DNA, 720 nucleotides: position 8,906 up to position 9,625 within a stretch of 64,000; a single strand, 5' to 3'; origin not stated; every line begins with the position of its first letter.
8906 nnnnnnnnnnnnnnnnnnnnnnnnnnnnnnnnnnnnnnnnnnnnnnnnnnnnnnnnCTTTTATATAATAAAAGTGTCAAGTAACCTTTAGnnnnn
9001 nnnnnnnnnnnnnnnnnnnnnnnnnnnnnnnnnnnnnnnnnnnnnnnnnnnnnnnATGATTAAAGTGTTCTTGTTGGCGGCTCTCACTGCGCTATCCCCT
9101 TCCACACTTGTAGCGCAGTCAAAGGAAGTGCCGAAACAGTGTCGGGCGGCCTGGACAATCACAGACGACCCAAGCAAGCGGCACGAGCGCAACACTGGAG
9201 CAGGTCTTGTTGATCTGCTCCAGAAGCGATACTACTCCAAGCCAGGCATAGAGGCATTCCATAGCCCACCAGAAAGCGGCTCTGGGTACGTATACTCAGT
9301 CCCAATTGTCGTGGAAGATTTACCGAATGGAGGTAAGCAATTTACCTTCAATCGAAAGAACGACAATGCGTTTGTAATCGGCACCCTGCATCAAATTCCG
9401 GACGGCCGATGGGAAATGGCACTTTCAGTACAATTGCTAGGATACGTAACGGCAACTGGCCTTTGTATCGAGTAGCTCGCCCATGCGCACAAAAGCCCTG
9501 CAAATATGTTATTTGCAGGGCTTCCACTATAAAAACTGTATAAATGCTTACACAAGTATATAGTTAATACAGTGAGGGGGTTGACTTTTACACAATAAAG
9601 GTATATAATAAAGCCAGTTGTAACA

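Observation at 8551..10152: Cluster of three small secreted proteins, each behind a strong sigma70-type promoter; two share the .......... -35 context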

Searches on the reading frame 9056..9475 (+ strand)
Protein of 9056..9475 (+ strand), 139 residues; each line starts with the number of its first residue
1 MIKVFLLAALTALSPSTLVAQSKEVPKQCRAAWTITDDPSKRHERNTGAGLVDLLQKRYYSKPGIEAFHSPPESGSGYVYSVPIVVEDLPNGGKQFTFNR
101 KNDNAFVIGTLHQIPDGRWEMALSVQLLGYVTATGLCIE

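Call 9: search_protein_families(library=pfam, proteins=[window:9056-9475:+], max_evalue=0.1)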
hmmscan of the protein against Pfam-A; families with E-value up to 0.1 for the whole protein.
window:9056-9475:+ (139 aa): 0 families

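Call 15: find_encoding_contigs(protein=window:9056-9475:+, flank=6000, max_places=10)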
Protein window:9056-9475:+ (139 aa): 20 contigs read that carry it; 9 places shown.
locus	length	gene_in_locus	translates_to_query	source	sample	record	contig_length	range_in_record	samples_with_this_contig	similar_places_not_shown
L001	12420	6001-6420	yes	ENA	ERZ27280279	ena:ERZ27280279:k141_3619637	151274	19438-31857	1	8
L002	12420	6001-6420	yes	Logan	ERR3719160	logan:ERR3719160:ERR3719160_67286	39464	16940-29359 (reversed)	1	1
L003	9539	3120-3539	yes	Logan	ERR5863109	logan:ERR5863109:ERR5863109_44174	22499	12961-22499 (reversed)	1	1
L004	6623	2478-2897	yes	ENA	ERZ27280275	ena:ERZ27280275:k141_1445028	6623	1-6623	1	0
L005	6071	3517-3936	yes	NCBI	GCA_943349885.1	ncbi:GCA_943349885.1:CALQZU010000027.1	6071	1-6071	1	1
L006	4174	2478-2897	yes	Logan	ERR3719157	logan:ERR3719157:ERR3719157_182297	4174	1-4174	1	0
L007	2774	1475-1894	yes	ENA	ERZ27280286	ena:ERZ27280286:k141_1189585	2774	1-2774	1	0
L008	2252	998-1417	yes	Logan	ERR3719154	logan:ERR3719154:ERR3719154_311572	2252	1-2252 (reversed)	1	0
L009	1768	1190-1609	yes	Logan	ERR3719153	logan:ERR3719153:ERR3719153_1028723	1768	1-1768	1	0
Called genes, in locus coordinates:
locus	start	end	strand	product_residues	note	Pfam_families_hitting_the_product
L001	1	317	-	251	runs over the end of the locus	PF00121:TIM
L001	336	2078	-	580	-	PF05157:MshEN, PF00437:T2SSE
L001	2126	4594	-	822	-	PF07705:CARDB (weak)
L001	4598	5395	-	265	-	PF13431:TPR_17 (faint), PF13432:TPR_16 (faint), PF00515:TPR_1 (faint), PF07719:TPR_2 (faint), PF13181:TPR_8 (faint), PF14559:TPR_19 (faint), PF13371:TPR_9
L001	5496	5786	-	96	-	-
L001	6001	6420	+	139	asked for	-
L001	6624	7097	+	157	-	-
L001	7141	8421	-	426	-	PF00266:Aminotran_5, PF01053:Cys_Met_Meta_PP (weak)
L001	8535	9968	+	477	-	-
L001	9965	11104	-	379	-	-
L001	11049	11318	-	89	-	-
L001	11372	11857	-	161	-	PF00581:Rhodanese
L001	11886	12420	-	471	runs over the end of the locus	PF02624:YcaO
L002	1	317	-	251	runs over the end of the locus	PF00121:TIM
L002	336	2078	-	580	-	PF05157:MshEN, PF00437:T2SSE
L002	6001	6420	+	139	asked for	-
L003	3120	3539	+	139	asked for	-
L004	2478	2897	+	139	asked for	-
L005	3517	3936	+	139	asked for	-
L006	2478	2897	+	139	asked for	-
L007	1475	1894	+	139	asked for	-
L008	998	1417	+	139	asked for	-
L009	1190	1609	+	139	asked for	-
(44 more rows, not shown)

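Call 17: find_homologous_proteins(query=window:9056-9475:+, max_evalue=0.01)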
Query window:9056-9475:+ (139 aa): 2 proteins with E <= 0.01 among 64 candidates.
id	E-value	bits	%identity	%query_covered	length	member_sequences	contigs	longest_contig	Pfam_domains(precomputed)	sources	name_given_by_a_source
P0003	9.4e-88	309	100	100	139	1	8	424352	-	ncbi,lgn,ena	-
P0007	7.9e-72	258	83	100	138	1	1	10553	-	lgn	-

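Call 18: find_encoding_contigs(protein=P0007, flank=10000, max_places=5)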
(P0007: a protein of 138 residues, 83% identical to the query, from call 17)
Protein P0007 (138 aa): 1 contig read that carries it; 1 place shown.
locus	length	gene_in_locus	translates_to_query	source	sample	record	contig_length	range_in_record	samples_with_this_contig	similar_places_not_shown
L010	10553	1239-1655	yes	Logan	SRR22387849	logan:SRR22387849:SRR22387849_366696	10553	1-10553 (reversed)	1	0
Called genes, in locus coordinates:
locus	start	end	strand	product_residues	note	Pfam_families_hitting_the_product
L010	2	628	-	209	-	?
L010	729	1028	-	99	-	-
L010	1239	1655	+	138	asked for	-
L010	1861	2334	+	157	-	-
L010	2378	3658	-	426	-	PF00266:Aminotran_5, PF01041:DegT_DnrJ_EryC1 (weak), PF01053:Cys_Met_Meta_PP (weak)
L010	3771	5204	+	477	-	-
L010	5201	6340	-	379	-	-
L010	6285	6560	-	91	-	-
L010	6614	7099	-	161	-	PF00581:Rhodanese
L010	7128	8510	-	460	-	PF02624:YcaO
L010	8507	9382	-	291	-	-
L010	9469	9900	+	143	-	-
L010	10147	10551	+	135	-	?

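Call 25: search_protein_families(library=ncbifam, proteins=[window:9056-9475:+], max_evalue=0.01)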
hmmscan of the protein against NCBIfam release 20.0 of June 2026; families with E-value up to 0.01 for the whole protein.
window:9056-9475:+ (139 aa): 0 families

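Call 47: predict_structure(alignment_id=A2)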
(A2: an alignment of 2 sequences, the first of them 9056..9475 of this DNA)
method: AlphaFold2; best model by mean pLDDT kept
length: 139 residues; sequences in the alignment: 2
mean_pLDDT: 52.2   pTM: 0.39
mean pLDDT of the five models: 52.2, 51.6, 48.0, 47.3, 42.6
residues with pLDDT >= 90: 0; 70-90: 1; 50-70: 87; < 50: 51
segments of 3 or more residues with pLDDT < 50: 1-4, 6-22, 61-76, 100-102, 129-132, 136-139
pLDDT, mean of each block of 10 residues (from residue 1): 47 43 56 55 53 57 41 46 54 53 56 65 57 49
secondary structure, 60 per line:
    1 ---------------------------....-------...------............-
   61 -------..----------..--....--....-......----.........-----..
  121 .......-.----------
elements in order: E28-31 H48-59 E84-87 H90-93 E95-100 E105-113 E119-127

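Call 79: search_protein_families(library=padloc, proteins=[window:9056-9475:+], max_evalue=0.01)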
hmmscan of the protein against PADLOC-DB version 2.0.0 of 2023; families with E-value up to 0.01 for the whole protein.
window:9056-9475:+ (139 aa): 0 families

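Call 80: search_protein_families(library=phrogs, proteins=[window:9056-9475:+], max_evalue=0.01)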
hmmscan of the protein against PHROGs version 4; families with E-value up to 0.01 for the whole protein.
window:9056-9475:+ (139 aa): 0 families

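Call 83: search_solved_structures(query=window:9056-9475:+, max_evalue=1)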
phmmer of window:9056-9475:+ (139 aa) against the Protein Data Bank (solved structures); distinct sequences matched with E-value up to 1: 1.
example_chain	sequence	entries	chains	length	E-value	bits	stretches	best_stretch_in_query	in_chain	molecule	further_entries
8h7l_G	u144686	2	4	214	0.46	13.8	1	22-105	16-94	BA7535 fab light chain | BA7535 fab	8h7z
